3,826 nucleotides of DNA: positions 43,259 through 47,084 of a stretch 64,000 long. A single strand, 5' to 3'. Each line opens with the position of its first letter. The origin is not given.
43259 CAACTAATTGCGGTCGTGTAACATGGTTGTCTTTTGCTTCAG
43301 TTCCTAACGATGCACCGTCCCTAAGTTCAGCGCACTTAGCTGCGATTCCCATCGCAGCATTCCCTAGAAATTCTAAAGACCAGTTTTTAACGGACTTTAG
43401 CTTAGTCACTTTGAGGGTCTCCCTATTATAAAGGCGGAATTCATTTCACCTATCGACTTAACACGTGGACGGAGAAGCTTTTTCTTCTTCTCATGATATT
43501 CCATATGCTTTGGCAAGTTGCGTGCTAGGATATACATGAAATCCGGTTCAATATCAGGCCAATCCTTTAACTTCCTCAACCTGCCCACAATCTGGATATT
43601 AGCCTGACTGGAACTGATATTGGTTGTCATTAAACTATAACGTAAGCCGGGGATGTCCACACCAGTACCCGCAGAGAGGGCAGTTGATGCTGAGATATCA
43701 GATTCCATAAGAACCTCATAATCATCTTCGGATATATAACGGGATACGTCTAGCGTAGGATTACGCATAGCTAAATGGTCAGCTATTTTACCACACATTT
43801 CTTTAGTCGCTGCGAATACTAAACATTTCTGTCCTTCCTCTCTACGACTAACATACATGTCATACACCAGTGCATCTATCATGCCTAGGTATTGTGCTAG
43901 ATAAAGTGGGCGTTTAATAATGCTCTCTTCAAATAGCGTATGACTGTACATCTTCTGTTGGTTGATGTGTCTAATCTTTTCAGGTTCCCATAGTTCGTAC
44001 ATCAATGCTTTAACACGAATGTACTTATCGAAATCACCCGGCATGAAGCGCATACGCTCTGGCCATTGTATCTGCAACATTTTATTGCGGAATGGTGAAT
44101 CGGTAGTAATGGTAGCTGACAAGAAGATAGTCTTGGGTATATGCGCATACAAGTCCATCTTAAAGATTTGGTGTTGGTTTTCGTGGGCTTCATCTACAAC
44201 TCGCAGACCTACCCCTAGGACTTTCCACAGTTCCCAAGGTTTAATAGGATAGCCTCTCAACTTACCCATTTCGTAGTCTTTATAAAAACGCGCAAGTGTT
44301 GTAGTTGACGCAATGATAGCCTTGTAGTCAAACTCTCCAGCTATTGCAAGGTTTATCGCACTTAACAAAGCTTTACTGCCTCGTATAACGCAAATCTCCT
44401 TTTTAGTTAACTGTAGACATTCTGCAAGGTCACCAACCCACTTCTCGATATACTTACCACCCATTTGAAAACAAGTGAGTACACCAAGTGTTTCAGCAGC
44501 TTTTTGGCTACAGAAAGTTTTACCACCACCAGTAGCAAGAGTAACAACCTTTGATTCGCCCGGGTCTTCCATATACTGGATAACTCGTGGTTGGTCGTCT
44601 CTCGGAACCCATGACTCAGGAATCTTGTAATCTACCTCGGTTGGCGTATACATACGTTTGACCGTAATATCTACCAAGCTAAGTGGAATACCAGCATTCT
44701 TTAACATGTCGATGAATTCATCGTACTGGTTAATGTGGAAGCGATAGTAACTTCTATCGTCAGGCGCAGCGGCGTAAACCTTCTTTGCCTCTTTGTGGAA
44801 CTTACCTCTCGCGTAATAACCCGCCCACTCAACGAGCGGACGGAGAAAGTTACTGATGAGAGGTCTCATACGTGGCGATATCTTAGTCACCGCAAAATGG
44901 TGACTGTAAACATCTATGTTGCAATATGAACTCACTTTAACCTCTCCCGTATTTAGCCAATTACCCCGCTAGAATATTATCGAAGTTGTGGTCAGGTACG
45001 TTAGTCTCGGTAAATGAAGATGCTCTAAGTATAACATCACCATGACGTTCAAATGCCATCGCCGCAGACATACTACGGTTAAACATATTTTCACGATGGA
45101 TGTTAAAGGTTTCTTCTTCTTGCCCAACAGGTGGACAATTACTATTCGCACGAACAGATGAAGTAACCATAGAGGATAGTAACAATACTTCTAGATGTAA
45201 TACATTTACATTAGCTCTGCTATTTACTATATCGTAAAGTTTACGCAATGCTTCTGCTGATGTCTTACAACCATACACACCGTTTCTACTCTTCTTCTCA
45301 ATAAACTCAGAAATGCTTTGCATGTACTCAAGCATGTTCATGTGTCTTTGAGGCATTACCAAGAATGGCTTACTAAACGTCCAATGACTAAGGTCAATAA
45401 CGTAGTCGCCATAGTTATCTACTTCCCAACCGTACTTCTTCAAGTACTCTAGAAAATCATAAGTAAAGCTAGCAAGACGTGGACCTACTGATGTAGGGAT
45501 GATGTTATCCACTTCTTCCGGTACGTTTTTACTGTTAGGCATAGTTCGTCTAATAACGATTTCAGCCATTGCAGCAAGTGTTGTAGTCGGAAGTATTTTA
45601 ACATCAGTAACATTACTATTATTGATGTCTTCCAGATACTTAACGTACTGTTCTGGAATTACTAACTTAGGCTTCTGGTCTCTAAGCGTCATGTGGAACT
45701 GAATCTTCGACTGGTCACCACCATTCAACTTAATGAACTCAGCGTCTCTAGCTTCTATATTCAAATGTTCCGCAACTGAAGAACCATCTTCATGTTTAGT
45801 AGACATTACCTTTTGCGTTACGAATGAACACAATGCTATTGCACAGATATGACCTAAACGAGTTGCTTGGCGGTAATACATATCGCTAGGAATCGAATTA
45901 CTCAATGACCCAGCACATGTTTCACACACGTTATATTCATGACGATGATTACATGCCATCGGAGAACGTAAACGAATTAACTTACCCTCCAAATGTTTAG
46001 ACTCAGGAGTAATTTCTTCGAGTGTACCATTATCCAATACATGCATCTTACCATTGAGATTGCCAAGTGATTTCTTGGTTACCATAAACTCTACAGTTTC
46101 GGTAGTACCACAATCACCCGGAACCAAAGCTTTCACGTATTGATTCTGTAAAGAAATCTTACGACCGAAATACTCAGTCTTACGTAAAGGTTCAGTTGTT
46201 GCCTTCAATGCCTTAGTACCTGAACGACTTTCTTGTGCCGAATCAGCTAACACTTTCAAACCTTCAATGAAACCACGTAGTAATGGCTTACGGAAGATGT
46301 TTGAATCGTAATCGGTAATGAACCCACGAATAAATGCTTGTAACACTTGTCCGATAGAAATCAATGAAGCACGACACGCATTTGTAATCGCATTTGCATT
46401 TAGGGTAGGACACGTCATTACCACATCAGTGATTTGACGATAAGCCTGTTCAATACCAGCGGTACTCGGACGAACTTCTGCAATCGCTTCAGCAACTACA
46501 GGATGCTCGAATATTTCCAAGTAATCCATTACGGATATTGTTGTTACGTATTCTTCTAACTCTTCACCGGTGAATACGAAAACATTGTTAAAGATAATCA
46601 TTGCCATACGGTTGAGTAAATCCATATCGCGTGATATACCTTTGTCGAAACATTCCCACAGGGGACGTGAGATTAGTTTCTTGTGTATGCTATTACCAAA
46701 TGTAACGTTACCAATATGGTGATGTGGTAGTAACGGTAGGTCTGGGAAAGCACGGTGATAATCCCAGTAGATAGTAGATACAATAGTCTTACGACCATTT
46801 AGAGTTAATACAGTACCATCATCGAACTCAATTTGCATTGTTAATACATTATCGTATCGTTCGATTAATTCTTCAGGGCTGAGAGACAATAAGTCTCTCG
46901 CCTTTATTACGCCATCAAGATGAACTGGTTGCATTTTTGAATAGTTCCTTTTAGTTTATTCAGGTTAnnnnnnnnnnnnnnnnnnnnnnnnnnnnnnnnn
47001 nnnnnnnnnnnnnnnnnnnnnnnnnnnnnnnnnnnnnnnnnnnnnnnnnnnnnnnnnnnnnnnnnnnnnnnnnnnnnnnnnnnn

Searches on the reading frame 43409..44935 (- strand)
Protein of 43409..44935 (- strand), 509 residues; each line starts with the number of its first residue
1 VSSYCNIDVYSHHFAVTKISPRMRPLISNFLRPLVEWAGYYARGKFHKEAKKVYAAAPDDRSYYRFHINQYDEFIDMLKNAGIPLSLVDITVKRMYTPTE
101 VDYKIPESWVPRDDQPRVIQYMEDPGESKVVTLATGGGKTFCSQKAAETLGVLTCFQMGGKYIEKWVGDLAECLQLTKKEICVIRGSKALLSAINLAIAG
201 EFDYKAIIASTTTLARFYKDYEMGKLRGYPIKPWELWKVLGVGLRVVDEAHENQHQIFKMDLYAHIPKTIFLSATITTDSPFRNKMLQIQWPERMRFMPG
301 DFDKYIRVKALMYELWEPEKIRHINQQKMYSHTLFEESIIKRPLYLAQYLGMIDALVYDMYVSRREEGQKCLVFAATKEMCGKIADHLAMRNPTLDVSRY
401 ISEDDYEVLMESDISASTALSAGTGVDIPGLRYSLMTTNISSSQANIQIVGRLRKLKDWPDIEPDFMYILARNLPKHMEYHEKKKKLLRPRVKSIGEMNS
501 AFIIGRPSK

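Call 33: search_protein_families(library=phrogs, proteins=[window:43409-44935:-], max_evalue=0.00001)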
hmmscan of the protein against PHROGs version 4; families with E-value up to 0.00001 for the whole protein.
window:43409-44935:- (509 aa): 1 family
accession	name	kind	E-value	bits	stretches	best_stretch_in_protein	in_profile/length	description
phrog_16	-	DNA, RNA and nucleotide metabolism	5.3e-36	125.2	1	42-489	109-619/986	DNA helicase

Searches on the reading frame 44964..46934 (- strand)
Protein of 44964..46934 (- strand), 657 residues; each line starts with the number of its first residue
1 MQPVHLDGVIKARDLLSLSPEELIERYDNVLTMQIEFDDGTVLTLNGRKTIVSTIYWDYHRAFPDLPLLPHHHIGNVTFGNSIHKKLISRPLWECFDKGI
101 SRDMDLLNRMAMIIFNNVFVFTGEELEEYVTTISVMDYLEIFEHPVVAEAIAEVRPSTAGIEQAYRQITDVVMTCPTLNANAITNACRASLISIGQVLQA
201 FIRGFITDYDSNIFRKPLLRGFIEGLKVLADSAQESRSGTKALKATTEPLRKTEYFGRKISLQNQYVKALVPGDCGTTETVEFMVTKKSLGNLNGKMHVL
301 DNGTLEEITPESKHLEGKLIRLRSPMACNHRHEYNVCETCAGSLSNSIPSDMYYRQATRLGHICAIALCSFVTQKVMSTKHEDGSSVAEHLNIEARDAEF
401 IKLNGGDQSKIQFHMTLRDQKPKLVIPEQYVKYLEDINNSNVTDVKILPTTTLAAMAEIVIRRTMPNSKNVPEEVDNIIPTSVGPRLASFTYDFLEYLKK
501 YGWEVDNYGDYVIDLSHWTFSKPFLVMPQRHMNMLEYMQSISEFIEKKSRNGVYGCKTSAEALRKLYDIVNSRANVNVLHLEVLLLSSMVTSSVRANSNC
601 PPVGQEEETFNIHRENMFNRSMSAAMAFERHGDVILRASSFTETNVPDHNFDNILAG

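Call 33: search_protein_families(library=phrogs, proteins=[window:44964-46934:-], max_evalue=0.00001)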
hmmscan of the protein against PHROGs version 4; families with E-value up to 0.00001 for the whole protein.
window:44964-46934:- (657 aa): 2 families
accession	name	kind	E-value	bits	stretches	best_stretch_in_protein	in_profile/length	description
phrog_3015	-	DNA, RNA and nucleotide metabolism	3.8e-167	558.6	1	10-655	5-648/653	RNA polymerase beta subunit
phrog_2962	-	DNA, RNA and nucleotide metabolism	8.1e-13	48.8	1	271-349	317-394/433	RNA polymerase beta subunit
